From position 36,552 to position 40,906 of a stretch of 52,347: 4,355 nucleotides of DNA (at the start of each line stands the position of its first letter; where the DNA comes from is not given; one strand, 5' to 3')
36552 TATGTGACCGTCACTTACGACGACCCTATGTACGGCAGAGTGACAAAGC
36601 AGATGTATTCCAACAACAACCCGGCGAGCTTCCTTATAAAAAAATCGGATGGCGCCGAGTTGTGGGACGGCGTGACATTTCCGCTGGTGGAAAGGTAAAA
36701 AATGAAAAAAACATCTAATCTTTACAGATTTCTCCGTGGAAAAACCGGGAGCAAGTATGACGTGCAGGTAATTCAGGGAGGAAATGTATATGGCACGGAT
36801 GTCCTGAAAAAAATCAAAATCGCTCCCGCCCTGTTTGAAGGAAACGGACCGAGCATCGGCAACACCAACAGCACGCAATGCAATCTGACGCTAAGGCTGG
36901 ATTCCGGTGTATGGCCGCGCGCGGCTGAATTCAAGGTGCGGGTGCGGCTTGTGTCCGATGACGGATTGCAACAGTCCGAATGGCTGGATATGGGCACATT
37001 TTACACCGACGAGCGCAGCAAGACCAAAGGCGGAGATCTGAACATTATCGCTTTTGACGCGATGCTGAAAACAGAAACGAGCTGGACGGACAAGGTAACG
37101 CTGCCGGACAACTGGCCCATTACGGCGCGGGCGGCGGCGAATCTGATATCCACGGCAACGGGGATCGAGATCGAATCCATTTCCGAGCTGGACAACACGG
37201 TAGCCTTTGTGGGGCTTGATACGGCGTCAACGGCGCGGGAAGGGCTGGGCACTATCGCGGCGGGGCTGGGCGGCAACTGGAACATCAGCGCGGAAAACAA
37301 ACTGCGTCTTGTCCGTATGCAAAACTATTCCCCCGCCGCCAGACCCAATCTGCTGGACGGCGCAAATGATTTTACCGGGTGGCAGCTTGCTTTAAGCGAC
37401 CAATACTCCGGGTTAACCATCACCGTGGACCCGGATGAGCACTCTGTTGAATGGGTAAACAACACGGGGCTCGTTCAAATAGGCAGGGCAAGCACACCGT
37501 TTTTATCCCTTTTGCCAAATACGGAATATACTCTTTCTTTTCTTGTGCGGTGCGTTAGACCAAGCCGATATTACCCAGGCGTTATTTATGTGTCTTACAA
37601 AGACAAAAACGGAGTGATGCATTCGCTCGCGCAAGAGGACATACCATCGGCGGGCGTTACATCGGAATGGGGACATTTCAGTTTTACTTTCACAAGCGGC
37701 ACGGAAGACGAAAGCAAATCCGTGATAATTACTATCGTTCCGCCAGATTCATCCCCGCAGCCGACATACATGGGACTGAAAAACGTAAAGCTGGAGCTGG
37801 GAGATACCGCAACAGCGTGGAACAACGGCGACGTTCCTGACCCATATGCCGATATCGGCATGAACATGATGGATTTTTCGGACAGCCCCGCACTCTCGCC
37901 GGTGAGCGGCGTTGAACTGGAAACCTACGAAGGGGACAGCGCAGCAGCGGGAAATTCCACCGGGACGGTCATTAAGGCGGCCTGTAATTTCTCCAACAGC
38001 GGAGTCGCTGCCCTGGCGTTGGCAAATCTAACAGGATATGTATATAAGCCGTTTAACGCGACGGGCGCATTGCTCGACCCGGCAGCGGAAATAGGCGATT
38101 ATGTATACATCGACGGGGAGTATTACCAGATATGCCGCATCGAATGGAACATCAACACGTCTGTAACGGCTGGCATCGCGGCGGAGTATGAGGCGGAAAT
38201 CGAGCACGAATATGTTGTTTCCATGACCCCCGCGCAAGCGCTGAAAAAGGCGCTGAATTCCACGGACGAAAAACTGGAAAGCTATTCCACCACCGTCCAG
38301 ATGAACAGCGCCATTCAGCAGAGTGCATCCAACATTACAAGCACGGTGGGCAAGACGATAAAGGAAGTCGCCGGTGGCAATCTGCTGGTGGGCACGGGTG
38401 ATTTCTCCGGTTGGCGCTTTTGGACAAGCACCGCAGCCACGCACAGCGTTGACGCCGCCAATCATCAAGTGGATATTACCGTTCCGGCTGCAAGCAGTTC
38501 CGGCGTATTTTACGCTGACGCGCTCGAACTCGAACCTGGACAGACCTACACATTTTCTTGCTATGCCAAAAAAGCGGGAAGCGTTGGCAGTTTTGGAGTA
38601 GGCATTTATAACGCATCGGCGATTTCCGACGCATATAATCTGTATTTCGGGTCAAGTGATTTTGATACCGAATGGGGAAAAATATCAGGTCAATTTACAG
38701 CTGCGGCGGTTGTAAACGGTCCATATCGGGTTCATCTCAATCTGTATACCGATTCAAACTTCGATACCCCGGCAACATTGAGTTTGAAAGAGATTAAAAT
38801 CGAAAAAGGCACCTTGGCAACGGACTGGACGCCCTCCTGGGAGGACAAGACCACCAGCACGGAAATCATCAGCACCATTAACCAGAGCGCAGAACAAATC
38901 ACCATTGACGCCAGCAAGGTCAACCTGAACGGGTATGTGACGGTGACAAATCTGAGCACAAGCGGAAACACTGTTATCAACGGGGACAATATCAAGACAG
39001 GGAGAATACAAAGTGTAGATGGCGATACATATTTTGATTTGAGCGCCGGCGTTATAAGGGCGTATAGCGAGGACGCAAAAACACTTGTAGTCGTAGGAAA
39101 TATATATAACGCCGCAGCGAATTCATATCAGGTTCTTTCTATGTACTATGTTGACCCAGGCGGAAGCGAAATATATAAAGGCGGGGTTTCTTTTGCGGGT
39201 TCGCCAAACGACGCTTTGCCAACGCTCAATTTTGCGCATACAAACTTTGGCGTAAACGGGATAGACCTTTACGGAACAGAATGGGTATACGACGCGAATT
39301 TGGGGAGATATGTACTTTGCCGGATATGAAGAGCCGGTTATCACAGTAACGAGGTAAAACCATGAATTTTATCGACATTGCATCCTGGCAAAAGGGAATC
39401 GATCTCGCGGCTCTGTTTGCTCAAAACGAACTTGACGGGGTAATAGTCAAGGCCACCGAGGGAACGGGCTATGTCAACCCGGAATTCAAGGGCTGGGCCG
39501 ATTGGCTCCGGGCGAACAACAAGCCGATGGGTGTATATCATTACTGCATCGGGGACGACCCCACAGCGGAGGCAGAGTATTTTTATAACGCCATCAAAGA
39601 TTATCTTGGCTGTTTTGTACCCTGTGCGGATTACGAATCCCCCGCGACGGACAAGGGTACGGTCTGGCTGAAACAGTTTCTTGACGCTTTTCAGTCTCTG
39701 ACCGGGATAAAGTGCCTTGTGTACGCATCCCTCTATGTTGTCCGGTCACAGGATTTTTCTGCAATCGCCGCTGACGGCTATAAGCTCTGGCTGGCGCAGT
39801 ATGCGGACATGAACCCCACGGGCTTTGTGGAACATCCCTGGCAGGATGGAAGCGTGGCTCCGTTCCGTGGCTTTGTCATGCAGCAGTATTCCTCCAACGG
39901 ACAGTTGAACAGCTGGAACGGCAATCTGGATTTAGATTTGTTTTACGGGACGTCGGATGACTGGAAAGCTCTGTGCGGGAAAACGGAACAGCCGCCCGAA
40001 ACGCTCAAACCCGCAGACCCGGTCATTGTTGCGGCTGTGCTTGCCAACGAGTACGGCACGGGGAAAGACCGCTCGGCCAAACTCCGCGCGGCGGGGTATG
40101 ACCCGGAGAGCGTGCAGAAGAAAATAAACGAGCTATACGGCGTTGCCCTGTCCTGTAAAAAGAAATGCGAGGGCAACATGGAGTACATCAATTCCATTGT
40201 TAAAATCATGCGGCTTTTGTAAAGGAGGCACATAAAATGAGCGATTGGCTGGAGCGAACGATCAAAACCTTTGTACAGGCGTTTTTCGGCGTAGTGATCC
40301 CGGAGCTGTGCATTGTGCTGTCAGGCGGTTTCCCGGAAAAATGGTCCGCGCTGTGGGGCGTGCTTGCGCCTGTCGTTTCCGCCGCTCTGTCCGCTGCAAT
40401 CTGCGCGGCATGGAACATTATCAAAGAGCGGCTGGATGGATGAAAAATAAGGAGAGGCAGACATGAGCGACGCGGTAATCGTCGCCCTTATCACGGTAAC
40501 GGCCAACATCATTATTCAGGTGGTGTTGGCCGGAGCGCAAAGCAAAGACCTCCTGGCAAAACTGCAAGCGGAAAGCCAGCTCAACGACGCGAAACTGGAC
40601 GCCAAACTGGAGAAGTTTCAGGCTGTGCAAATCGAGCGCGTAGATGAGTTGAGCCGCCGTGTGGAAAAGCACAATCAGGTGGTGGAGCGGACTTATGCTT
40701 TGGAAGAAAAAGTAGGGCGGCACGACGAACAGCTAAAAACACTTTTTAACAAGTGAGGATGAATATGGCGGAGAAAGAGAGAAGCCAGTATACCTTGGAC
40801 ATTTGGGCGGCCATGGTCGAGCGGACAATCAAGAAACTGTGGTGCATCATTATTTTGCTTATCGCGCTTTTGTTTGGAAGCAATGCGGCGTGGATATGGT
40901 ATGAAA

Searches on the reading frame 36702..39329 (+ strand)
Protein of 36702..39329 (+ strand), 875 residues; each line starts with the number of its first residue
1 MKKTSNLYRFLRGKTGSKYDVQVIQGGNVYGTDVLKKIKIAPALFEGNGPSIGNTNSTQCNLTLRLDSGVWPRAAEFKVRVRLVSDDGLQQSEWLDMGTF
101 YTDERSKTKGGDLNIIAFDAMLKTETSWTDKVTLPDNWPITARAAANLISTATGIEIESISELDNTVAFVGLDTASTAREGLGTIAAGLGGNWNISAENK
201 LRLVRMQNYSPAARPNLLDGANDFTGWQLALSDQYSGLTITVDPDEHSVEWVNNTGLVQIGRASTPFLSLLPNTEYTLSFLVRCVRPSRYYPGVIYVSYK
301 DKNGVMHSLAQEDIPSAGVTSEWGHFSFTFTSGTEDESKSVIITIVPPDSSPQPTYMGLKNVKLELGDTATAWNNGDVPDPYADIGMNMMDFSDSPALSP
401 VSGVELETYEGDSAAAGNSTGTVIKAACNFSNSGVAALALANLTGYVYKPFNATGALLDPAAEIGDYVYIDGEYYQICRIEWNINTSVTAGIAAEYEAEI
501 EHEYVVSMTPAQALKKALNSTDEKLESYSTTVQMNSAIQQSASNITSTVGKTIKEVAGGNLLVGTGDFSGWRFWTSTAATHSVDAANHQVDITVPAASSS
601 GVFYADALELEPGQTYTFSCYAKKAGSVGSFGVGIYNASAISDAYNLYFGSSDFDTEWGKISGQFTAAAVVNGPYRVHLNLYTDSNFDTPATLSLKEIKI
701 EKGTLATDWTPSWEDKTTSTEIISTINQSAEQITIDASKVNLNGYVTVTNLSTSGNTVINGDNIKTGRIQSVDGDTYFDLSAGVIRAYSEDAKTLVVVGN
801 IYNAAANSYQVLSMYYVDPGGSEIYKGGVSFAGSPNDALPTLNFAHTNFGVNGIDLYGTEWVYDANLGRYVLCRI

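Call 76: find_related_loci(query=window:36702-39329:+, collection=viral_contigs, flank=10000)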
Query window:36702-39329:+ (875 aa) in viral_contigs; peptide patterns used: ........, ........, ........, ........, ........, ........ (x = any residue, [..] = any of these).
4 stretches matched a pattern, but none encodes a relative of the query by tblastn (E <= 1e-3).

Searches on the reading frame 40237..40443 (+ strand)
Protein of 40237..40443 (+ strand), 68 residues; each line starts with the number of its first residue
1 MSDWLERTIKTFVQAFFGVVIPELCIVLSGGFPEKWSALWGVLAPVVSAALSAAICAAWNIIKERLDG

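Call 69: search_protein_families(library=phrogs, proteins=[window:40237-40443:+], max_evalue=0.01)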
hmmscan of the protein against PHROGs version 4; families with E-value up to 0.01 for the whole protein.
window:40237-40443:+ (68 aa): 1 family
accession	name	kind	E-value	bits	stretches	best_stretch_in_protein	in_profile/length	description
phrog_443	-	lysis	0.0028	19.2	1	3-53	14-62/127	holin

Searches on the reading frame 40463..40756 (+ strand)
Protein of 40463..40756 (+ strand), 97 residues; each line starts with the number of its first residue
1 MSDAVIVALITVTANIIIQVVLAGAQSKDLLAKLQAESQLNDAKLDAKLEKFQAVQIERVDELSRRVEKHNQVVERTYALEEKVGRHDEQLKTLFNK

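Call 69: search_protein_families(library=phrogs, proteins=[window:40463-40756:+], max_evalue=0.01)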
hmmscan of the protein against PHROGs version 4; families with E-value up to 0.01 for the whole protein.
window:40463-40756:+ (97 aa): 3 families
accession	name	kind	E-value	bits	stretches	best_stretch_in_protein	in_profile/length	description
phrog_19911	-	unknown function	0.0011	19.9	1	61-95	26-60/73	-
phrog_1863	-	unknown function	0.0047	17.8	0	7-94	8-91/97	-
phrog_1009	-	unknown function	0.007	17.4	0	7-97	18-98/103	-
